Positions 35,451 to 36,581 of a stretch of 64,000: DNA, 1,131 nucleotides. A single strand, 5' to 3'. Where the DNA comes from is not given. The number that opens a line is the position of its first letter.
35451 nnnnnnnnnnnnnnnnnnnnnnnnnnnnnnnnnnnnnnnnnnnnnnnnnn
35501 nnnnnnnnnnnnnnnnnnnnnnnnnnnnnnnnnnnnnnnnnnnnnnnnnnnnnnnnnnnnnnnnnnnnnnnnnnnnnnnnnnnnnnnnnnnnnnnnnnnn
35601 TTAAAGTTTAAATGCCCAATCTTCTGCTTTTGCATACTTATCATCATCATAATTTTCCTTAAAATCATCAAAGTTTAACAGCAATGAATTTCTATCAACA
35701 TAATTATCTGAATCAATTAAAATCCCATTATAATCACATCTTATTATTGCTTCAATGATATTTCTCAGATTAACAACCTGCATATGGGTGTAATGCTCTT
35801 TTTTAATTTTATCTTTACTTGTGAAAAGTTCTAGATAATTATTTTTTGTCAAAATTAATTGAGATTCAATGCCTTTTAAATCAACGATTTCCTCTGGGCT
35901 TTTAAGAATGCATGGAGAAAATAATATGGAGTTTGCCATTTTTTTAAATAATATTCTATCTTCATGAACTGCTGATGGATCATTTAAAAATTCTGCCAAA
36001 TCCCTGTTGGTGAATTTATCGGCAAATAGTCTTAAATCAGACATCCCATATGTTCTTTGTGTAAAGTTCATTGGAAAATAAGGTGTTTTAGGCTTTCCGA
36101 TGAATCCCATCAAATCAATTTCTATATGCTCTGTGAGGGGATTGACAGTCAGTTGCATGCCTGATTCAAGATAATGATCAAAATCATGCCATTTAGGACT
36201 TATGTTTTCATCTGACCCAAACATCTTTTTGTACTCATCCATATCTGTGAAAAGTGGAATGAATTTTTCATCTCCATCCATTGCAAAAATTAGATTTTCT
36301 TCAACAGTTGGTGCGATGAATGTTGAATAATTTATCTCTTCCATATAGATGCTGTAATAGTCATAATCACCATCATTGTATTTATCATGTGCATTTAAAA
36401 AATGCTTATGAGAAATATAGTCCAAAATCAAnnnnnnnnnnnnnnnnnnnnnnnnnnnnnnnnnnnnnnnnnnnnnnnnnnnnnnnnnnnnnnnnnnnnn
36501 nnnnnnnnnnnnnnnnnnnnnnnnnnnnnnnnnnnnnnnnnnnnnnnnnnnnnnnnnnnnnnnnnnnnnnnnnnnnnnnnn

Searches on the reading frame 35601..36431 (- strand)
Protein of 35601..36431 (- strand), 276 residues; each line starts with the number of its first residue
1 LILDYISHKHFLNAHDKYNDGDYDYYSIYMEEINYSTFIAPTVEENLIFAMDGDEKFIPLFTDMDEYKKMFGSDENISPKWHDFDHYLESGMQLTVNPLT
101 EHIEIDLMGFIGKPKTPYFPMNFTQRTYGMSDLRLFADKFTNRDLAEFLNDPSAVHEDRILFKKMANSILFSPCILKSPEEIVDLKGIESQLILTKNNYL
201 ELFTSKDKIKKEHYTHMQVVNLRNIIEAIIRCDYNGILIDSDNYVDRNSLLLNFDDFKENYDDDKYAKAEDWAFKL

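Call 61: search_protein_families(library=pfam, proteins=[window:35601-36431:-], max_evalue=0.001)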
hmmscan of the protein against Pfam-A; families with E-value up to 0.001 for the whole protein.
window:35601-36431:- (276 aa): 1 family
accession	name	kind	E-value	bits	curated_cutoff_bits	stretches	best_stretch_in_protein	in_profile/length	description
PF07179.17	SseB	-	4.7e-06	27.2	21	0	29-101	21-112/124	SseB protein N-terminal domain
